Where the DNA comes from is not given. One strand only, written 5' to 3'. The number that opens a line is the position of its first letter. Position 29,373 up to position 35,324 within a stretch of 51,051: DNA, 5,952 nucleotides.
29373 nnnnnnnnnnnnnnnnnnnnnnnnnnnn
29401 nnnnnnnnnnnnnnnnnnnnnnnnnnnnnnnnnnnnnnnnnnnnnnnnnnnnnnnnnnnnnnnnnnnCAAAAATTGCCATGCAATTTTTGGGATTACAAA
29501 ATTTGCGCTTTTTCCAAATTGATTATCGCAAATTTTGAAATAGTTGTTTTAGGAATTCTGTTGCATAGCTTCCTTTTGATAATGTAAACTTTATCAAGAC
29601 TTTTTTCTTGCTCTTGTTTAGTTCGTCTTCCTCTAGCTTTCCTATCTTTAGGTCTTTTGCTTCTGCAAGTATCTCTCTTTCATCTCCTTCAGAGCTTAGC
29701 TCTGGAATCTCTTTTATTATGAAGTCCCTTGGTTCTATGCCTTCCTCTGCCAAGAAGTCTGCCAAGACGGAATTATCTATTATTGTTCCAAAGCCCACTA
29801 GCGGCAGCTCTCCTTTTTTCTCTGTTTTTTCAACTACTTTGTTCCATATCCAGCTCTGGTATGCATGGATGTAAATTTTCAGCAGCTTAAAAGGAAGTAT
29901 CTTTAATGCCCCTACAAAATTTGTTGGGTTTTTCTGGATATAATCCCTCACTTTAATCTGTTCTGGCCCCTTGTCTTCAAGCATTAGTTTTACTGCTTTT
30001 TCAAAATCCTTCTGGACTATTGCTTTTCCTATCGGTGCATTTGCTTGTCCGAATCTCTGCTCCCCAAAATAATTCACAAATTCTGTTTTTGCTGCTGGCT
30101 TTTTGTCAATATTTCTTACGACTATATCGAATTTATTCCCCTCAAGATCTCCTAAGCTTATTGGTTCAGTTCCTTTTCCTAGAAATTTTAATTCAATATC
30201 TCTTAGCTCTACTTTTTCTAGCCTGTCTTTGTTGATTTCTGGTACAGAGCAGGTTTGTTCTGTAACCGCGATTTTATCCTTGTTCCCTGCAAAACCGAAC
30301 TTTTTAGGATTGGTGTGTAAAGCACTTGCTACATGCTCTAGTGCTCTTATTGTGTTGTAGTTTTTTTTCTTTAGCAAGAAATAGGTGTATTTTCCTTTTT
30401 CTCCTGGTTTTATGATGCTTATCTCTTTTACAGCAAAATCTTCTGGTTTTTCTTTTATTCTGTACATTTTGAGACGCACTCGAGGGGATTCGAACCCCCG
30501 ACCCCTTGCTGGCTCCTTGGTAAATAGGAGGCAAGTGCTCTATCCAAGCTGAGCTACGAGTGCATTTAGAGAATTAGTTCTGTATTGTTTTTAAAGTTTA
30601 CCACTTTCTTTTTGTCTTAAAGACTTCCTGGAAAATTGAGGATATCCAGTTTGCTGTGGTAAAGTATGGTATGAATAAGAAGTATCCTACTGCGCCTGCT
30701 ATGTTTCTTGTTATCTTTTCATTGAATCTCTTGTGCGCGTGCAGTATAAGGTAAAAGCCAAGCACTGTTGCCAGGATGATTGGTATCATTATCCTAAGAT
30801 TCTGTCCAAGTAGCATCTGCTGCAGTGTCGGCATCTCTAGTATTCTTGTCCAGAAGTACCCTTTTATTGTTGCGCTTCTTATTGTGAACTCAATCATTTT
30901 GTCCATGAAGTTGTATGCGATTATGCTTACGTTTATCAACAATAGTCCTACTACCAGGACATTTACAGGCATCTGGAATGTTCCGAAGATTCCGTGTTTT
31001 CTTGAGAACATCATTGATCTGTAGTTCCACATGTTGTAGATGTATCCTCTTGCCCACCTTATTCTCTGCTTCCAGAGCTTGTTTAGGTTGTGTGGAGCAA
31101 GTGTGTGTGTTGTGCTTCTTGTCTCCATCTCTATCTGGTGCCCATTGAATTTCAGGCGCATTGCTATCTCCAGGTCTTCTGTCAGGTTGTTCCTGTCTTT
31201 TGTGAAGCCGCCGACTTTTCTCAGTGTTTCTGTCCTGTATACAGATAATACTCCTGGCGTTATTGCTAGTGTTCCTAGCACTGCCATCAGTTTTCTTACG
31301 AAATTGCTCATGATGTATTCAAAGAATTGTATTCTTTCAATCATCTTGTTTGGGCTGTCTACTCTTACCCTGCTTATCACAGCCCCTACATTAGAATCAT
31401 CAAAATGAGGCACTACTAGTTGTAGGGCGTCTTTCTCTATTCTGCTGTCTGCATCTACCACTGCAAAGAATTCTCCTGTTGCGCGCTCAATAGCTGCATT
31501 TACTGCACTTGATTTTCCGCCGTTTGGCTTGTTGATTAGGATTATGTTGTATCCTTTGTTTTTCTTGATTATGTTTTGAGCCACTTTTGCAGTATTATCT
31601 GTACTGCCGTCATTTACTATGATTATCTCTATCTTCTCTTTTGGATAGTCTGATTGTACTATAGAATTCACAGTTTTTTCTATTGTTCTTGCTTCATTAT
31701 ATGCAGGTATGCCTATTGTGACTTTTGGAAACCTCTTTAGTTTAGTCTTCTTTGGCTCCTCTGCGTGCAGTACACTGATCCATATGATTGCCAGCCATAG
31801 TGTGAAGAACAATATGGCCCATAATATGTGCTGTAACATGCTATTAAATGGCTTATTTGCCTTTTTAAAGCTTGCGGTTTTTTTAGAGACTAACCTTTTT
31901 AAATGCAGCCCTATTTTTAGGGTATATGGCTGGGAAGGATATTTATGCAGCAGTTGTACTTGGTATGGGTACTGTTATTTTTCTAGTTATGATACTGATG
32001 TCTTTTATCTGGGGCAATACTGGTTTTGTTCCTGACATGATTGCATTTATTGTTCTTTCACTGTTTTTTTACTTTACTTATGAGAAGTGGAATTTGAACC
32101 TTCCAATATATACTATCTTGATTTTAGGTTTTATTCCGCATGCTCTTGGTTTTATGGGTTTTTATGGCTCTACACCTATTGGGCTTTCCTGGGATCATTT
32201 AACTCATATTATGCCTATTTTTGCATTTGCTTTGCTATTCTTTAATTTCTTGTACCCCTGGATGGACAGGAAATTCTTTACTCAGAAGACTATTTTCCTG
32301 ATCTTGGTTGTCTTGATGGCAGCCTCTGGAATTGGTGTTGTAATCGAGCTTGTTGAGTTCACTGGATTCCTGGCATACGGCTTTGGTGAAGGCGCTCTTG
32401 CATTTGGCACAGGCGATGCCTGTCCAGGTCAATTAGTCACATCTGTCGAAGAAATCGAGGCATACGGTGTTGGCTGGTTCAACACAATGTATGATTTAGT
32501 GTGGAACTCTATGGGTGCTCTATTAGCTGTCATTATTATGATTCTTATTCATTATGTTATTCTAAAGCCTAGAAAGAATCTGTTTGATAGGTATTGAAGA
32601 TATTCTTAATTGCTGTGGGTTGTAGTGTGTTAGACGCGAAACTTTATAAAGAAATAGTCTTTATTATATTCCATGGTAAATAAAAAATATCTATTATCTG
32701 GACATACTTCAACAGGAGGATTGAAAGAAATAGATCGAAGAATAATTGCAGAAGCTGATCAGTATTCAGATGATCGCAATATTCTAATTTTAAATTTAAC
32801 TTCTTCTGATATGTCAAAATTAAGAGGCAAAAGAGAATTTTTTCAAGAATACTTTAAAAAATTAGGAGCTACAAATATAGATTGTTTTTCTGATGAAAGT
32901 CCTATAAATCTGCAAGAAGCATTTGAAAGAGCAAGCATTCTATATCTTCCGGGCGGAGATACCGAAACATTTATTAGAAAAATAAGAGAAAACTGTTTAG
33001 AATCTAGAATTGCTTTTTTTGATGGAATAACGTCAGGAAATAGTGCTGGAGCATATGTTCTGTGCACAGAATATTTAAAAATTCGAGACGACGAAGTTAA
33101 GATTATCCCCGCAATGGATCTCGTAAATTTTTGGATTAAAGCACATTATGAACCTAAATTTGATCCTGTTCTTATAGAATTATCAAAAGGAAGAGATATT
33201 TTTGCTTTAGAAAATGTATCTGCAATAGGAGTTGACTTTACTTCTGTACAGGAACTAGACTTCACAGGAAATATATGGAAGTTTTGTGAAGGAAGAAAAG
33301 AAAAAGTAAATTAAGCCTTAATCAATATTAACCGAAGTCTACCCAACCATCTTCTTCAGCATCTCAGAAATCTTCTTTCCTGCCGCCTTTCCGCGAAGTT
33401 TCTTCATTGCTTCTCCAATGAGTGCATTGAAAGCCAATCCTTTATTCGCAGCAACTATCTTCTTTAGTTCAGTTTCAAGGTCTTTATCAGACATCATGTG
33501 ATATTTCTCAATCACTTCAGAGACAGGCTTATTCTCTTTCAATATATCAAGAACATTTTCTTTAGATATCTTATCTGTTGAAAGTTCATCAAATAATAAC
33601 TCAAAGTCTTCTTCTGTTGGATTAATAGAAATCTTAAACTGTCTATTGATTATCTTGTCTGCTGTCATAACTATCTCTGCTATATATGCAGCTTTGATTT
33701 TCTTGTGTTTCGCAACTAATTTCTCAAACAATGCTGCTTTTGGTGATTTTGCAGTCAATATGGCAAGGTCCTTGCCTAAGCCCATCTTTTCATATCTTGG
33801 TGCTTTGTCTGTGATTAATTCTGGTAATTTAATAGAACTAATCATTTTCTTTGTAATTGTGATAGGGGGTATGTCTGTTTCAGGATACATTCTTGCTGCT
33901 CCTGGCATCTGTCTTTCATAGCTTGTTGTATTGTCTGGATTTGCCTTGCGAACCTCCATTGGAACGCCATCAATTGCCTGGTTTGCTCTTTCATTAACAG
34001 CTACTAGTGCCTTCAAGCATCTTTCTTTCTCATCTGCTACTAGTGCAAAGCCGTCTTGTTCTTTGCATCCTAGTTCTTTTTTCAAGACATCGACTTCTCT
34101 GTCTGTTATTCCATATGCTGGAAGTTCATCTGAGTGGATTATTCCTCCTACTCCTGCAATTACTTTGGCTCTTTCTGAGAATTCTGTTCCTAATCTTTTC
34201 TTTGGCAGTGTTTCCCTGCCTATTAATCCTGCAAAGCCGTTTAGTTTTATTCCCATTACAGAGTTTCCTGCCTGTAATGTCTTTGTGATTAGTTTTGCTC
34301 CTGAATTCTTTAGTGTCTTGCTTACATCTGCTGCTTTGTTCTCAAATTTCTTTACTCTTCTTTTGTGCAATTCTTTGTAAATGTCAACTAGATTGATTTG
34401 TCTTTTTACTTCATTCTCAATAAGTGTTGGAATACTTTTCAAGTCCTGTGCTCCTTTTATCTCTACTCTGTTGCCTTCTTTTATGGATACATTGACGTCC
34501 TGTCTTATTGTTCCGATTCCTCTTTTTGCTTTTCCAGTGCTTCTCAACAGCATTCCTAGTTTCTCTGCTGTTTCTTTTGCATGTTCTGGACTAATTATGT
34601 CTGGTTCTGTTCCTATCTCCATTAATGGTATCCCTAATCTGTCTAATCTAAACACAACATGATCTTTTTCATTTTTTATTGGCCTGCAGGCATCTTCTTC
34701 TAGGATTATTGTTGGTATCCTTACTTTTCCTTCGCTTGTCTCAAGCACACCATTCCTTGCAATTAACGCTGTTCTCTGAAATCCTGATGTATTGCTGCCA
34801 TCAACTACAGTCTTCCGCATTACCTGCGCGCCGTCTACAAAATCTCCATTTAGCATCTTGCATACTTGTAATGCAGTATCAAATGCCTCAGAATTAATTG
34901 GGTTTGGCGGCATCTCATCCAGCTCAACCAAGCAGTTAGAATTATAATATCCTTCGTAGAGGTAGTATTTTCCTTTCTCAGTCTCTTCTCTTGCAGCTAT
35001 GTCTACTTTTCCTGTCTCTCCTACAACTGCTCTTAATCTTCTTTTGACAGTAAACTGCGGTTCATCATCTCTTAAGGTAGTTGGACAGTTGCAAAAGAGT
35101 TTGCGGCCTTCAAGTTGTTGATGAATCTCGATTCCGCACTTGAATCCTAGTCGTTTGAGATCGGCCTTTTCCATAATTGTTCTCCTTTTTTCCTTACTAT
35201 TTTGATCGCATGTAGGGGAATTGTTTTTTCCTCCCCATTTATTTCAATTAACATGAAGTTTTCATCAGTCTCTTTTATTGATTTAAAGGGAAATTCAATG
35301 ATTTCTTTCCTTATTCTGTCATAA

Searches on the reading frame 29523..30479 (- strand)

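Call 9: search_protein_families(library=pfam, proteins=[window:29523-30479:-], max_evalue=0.001)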
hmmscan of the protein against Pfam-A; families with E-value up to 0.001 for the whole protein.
window:29523-30479:- (318 aa): 1 family
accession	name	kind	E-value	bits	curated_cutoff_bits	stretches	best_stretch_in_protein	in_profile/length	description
PF01142.23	TruD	-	1e-71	242.4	27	3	7-173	17-203/412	tRNA pseudouridine synthase D (TruD)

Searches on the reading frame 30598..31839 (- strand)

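Call 9: search_protein_families(library=pfam, proteins=[window:30598-31839:-], max_evalue=0.001)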
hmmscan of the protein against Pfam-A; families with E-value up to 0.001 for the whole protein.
window:30598-31839:- (413 aa): 6 families
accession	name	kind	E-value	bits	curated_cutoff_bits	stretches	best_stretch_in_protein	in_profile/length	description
PF00535.33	Glycos_transf_2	-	1.6e-34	119.7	23.3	1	41-209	1-167/168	Glycosyl transferase family 2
PF13641.12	Glyco_tranf_2_3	-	5.1e-32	112.2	27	1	38-265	1-230/230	Glycosyltransferase like family 2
PF13632.12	Glyco_trans_2_3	-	4.8e-20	72.7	27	1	126-310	3-186/198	Glycosyl transferase family group 2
PF13506.12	Glyco_transf_21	-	2.2e-17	63.5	21.7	1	109-264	18-174/174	Glycosyl transferase family 21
PF03142.21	Chitin_synth_2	-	4.6e-12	45.8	27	1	123-207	203-290/527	Chitin synthase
PF10111.15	Glyco_tranf_2_2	-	7.4e-11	42.5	27.3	1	44-238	4-208/276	Glycosyltransferase like family 2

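Call 38: search_protein_families(library=ncbifam, proteins=[window:30598-31836:-], max_evalue=0.001)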
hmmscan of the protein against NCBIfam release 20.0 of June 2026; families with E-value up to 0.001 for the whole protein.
window:30598-31836:- (412 aa): 31 families (the best 25 are shown)
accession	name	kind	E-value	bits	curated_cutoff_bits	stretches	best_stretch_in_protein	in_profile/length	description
TIGR03937.1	PgaC_IcaA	equivalog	3.8e-51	174.3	422.3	1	24-398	32-384/407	poly-beta-1,6-N-acetyl-D-glucosamine synthase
TIGR03111.1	glyc2_xrt_Gpos1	hypoth_equivalog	2.4e-35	122.2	363.95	1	16-289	28-310/439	TIGR03111 family XrtG-associated glycosyltransferase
TIGR03965.1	mycofact_glyco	equivalog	3.5e-25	88.8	280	1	28-262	65-297/467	mycofactocin biosynthesis glycosyltransferase MftF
TIGR04242.1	nodulat_NodC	equivalog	7.3e-25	87.7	550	1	26-306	37-321/395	chitooligosaccharide synthase NodC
TIGR03469.1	HpnB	hypoth_equivalog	1.7e-24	86.6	379.25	1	5-300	11-316/386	hopene-associated glycosyltransferase HpnB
NF041875.1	EPS_EpsD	equivalog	4.9e-23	82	370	1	41-258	3-219/325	exopolysaccharide biosynthesis glycosyltransferase EpsD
TIGR03030.1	CelA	equivalog_domain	1.3e-22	79.6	699.1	2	19-147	112-255/714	UDP-forming cellulose synthase catalytic subunit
NF008558.0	PRK11498.1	equivalog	3.4e-20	71.6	992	1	32-266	268-502/872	UDP-forming cellulose synthase catalytic subunit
TIGR03472.1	HpnI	equivalog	5.4e-20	71.5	310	1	25-300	29-298/373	bacteriohopanetetrol glucosamine biosynthesis glycosyltransferase HpnI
TIGR04283.1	glyco_like_mftF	equivalog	1e-18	67.8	182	1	40-234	2-175/221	TIGR04283 family arsenosugar biosynthesis glycosyltransferase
NF007482.0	PRK10073.1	equivalog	2.9e-17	62.7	423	1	36-136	5-101/334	glycosyltransferase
NF047683.1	TeichurnBiosyTuaG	equivalog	2.5e-16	60.1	400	1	36-140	5-106/252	teichuronic acid biosynthesis protein TuaG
NF053846.1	glyco_with_XrtP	equivalog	8.6e-16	57.6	520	2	9-161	14-176/440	XrtP-associated glycosyltransferase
NF050050.1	ProtGlycPglI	equivalog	2.1e-13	50.3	500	1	36-146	1-109/306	GalNAc(5)-diNAcBac-PP-undecaprenol beta-1,3-glucosyltransferase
NF047588.1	GlcsyltransPgfSStrep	equivalog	4.7e-13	49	500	1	38-166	2-129/308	glycosyltransferase PgfS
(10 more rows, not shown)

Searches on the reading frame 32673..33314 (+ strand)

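Call 9: search_protein_families(library=pfam, proteins=[window:32673-33314:+], max_evalue=0.001)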
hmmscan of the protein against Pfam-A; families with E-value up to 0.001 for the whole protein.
window:32673-33314:+ (213 aa): 1 family
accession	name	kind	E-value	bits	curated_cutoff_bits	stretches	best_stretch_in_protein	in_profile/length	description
PF03575.23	Peptidase_S51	-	2e-06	28.1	23.9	1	57-187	52-198/206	Peptidase family S51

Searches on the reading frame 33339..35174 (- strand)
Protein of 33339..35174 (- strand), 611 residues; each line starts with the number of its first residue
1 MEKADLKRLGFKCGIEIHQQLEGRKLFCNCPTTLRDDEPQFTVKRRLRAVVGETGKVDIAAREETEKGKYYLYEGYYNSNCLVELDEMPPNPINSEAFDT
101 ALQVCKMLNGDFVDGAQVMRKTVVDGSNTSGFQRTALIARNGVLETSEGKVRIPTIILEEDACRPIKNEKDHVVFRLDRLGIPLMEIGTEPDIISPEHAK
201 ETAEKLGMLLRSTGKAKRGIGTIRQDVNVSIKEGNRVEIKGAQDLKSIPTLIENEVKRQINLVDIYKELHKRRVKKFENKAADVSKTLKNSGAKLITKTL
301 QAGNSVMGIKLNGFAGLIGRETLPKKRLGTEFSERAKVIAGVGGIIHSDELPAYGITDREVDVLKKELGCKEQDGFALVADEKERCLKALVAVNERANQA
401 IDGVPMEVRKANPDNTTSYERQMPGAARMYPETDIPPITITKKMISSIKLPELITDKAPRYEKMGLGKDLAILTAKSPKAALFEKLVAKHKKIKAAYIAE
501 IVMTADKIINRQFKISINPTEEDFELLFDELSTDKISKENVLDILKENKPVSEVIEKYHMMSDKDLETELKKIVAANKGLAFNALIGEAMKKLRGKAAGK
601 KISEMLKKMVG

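Call 10: search_protein_families(library=pfam, proteins=[window:33339-35174:-], max_evalue=0.001)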
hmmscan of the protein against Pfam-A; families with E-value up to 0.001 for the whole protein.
window:33339-35174:- (611 aa): 3 families
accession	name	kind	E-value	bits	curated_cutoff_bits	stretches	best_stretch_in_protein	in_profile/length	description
PF02934.20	GatB_N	-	1.7e-57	195.1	23.4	1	12-445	2-276/277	GatB/GatE catalytic domain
PF02938.19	GAD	-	5.6e-14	52.6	23.4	1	296-390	1-95/95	GAD domain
PF02637.23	GatB_Yqey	-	2.3e-08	34.5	27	1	482-609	2-147/148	GatB domain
